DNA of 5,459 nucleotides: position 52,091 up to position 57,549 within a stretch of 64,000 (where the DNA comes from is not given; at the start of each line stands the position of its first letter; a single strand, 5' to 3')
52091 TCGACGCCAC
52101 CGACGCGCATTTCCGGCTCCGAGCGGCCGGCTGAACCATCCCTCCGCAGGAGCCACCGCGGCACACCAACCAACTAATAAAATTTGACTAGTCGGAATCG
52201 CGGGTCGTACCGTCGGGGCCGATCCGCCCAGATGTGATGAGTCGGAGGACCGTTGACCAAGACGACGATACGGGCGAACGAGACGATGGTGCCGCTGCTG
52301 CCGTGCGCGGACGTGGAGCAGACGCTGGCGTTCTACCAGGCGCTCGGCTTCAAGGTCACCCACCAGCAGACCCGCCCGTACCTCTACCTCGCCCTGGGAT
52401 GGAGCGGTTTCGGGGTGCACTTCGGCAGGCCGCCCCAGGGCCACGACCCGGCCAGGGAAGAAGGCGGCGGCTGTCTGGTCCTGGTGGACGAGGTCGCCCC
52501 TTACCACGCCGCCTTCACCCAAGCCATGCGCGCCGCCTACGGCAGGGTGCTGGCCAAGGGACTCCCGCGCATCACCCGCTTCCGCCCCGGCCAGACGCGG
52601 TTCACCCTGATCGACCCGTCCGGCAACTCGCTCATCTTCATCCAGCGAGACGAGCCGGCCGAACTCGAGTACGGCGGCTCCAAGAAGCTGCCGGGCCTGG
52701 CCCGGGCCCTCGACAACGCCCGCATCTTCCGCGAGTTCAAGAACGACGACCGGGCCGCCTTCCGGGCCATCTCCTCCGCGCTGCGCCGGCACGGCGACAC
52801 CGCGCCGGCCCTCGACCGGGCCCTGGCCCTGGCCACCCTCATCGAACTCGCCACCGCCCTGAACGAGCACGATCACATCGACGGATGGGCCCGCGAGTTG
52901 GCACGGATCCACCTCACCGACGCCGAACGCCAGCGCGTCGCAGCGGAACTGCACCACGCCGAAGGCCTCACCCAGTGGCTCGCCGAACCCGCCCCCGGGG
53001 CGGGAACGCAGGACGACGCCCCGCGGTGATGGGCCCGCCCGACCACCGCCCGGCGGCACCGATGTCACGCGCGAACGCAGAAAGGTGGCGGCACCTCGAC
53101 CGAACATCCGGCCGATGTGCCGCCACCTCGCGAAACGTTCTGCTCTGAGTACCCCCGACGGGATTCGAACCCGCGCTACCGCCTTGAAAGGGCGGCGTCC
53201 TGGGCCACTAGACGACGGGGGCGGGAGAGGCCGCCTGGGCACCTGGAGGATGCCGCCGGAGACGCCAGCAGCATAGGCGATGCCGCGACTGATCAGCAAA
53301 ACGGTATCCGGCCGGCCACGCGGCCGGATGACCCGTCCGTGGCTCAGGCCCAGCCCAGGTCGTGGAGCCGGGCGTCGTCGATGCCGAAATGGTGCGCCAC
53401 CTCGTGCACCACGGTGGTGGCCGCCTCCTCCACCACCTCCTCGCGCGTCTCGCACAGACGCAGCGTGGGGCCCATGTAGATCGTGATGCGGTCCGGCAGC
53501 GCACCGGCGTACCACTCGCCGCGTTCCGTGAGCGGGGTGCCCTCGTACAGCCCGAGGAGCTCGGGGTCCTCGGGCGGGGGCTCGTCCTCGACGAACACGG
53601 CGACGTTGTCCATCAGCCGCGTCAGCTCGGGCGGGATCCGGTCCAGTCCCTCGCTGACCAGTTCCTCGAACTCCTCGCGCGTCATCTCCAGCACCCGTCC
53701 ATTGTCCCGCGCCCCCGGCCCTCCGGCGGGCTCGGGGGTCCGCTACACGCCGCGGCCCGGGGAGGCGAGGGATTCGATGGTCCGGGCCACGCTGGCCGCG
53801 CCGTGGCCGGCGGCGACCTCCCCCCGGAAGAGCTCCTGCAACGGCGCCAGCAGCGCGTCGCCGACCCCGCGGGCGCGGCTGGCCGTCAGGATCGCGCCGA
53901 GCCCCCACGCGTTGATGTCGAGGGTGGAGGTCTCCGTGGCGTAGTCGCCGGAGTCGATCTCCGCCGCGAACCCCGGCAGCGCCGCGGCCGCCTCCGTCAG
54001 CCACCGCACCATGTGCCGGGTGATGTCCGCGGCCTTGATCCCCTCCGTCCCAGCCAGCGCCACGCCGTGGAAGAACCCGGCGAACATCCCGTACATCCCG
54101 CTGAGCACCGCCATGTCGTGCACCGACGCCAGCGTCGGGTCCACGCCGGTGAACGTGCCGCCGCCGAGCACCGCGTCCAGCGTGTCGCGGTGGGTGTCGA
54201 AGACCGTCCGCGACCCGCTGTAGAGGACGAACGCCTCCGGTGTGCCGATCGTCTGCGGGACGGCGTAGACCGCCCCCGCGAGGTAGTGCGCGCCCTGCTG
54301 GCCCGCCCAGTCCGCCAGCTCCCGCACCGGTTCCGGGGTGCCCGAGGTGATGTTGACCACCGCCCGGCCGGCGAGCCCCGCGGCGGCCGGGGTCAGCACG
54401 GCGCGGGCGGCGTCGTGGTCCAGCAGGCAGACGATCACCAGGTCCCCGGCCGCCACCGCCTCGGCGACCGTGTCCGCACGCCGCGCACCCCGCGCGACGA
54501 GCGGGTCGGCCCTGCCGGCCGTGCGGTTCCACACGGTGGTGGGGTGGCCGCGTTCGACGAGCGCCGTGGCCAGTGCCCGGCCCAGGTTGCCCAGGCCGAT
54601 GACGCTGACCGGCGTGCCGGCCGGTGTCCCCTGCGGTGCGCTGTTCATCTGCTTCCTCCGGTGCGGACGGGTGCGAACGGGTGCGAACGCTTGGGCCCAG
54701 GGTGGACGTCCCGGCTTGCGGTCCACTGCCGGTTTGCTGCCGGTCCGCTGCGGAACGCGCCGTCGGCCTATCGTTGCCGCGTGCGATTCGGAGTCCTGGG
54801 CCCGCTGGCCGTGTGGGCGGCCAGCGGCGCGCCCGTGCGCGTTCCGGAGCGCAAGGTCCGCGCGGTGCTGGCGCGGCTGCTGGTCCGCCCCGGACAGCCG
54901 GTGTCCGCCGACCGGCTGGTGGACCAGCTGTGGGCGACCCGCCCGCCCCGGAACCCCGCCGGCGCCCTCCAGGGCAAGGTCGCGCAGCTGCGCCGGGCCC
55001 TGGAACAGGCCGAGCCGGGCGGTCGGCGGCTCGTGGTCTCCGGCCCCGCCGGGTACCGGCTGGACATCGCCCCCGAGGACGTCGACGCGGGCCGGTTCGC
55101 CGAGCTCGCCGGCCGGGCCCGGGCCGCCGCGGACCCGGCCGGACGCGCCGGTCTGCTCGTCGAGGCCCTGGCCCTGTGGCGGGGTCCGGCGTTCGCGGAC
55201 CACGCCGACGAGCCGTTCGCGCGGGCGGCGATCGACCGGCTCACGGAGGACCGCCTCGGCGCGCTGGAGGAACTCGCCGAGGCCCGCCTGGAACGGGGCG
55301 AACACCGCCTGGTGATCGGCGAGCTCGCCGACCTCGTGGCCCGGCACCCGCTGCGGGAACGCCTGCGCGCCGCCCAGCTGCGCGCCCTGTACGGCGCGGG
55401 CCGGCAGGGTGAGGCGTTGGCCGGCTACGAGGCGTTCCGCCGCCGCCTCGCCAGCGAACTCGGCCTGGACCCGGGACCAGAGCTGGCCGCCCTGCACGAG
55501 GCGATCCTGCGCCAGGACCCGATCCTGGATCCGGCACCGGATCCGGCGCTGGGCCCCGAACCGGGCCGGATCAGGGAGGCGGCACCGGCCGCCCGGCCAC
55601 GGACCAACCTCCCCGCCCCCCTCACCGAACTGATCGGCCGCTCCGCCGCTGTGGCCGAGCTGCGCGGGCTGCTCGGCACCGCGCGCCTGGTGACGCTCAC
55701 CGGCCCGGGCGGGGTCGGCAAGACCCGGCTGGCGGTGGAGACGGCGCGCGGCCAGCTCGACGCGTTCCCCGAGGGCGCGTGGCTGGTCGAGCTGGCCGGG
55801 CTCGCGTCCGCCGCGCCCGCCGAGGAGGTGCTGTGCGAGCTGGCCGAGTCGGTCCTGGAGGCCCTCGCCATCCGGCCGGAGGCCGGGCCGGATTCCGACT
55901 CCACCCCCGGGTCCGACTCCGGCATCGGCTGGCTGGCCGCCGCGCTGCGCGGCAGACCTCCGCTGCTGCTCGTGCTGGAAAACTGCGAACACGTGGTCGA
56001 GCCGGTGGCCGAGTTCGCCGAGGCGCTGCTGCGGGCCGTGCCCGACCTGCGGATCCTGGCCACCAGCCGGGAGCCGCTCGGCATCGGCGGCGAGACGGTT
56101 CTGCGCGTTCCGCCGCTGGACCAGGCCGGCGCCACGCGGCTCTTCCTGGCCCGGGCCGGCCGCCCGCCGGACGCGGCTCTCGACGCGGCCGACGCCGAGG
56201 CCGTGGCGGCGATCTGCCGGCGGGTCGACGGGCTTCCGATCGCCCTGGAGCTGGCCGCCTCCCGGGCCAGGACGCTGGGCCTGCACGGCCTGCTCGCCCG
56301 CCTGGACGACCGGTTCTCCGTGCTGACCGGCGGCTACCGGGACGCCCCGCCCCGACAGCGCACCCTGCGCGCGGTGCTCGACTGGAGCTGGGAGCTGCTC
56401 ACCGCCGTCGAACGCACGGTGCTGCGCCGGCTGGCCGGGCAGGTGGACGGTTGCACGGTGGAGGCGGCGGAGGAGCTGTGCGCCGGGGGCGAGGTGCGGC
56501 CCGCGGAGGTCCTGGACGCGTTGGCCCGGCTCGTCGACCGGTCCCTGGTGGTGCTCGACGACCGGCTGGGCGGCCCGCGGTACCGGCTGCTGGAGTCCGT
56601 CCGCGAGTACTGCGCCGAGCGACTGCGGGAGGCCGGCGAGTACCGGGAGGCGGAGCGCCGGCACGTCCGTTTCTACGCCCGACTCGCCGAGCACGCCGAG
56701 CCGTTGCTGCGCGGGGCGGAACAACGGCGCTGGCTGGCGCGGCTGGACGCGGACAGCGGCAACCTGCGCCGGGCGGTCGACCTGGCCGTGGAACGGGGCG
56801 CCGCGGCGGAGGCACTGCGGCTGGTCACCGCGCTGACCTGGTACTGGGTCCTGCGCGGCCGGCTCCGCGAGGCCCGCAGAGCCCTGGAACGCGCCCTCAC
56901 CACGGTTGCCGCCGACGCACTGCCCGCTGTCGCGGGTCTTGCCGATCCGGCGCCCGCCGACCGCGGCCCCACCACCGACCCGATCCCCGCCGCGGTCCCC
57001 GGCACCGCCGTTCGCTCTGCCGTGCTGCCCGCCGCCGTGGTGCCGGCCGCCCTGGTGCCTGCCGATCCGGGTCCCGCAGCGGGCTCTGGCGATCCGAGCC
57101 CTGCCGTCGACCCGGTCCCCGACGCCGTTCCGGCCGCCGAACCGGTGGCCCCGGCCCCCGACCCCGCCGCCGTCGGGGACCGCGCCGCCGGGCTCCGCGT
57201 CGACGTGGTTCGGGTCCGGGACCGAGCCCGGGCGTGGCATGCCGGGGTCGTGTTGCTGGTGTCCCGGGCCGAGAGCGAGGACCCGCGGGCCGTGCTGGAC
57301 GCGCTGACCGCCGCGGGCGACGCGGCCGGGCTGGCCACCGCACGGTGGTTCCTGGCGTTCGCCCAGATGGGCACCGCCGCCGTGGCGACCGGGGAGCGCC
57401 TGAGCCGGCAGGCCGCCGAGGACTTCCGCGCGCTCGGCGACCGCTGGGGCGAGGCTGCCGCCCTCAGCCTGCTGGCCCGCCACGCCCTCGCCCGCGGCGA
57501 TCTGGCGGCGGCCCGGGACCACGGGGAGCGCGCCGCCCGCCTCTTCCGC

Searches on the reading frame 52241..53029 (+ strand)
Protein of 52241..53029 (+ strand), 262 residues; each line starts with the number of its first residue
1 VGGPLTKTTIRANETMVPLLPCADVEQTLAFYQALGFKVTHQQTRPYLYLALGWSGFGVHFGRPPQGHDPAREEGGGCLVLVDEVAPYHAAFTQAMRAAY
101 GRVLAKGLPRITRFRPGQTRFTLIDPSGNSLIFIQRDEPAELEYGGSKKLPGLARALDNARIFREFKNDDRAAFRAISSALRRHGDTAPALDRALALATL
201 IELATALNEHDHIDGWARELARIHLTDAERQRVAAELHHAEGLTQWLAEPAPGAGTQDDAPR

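Call 5: search_protein_families(library=ncbifam, proteins=[window:52241-53029:+], max_evalue=0.01)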
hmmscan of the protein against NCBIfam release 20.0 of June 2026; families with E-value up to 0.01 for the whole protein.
window:52241-53029:+ (262 aa): 2 families
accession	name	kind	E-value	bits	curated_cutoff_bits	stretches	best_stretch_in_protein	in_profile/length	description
NF000005.4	ble_BLMT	exception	0.00045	20.4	210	1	16-135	3-116/117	BLMT family bleomycin binding protein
NF012202.0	ble_MBL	exception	0.00069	19.7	250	1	15-86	4-71/121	bleomycin binding protein Ble-MBL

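Call 6: search_protein_families(library=pfam, proteins=[window:52241-53029:+], max_evalue=0.01)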
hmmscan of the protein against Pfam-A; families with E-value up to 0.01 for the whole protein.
window:52241-53029:+ (262 aa): 3 families
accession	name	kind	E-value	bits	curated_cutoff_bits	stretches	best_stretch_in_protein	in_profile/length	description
PF22677.2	Ble-like_N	-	0.00068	19.8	24.5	1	17-41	4-29/41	Bleomycin resistance protein-like N-terminal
PF00903.31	Glyoxalase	-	0.0016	19.2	20.6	1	20-130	7-118/121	Glyoxalase/Bleomycin resistance protein/Dioxygenase superfamily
PF18029.7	Glyoxalase_6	-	0.0068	17.5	23.6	0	22-130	6-102/106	Glyoxalase-like domain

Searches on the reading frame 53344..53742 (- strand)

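Call 27: search_protein_families(library=pfam, proteins=[window:53344-53742:-], max_evalue=0.1)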
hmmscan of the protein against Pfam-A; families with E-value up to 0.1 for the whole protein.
window:53344-53742:- (132 aa): 1 family
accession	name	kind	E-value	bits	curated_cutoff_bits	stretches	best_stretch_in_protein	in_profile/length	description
PF06262.17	Zincin_1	-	1.6e-33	115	22.4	1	44-131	1-97/97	Zincin-like metallopeptidase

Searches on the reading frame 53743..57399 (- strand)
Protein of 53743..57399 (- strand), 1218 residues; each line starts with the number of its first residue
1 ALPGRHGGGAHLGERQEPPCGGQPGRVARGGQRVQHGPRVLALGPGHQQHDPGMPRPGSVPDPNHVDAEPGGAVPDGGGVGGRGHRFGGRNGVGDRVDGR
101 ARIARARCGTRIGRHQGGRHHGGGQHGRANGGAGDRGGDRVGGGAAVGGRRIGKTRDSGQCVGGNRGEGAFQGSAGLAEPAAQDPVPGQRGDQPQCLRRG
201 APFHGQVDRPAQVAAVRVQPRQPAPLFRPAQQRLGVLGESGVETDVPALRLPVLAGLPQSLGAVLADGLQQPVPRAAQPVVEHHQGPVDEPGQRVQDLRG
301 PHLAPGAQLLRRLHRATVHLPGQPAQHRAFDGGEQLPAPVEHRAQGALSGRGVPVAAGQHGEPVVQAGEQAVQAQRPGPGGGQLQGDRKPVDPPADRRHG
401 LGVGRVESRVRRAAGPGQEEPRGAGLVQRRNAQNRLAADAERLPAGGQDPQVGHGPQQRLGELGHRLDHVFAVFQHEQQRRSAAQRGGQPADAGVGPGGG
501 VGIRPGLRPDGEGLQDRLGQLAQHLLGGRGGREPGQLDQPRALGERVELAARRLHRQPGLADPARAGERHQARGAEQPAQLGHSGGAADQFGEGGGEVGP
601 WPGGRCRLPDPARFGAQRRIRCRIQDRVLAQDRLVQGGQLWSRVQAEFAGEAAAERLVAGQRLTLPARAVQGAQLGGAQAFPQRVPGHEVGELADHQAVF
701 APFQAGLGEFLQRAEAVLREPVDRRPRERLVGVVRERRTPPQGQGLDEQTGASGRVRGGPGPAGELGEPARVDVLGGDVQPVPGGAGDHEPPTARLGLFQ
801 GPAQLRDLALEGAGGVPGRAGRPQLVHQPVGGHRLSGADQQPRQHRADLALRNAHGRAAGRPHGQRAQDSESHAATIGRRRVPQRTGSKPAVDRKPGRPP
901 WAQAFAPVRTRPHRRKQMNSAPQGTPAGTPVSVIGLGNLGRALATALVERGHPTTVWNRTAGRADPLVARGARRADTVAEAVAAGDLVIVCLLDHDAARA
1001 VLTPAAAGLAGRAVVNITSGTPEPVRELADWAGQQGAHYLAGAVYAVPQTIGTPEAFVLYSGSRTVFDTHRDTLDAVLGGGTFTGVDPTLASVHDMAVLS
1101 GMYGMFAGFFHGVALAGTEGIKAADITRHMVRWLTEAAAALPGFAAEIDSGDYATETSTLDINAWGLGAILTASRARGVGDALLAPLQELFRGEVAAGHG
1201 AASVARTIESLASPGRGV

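Call 27: search_protein_families(library=pfam, proteins=[window:53743-57399:-], max_evalue=0.1)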
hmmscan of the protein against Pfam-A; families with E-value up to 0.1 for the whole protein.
window:53743-57399:- (1218 aa): 9 families
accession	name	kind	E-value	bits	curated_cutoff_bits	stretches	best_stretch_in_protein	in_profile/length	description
PF21761.2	RedAm-like_C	-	5.5e-29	101.4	27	1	1087-1211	1-125/127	NADPH-dependent reductive aminase-like, C-terminal domain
PF03446.21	NAD_binding_2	-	1.9e-18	67.4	21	1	931-1076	2-151/161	NAD binding domain of 6-phosphogluconate dehydrogenase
PF03807.23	F420_oxidored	-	5.9e-08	33.6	21.6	1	931-1019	2-93/94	NADP oxidoreductase coenzyme F420-dependent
PF02826.25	2-Hacid_dh_C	-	0.00018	21.4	25.1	1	918-1002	26-109/178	D-isomer specific 2-hydroxyacid dehydrogenase, NAD binding domain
PF01210.29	NAD_Gly3P_dh_N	-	0.0011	19.4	23.1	1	931-965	2-36/158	NAD-dependent glycerol-3-phosphate dehydrogenase N-terminus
PF01488.26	Shikimate_DH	-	0.002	18.6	24.3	1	930-991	14-82/138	Shikimate / quinate 5-dehydrogenase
PF03435.24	Sacchrp_dh_NADP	-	0.0073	17.1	25.1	1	931-1053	1-101/129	Saccharopine dehydrogenase NADP binding domain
PF02558.23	ApbA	-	0.009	16.1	22.2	1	932-978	2-47/150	Ketopantoate reductase PanE/ApbA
PF07991.19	KARI_N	-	0.03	14.3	20.6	1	930-997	6-73/165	Acetohydroxy acid isomeroreductase, NADPH-binding domain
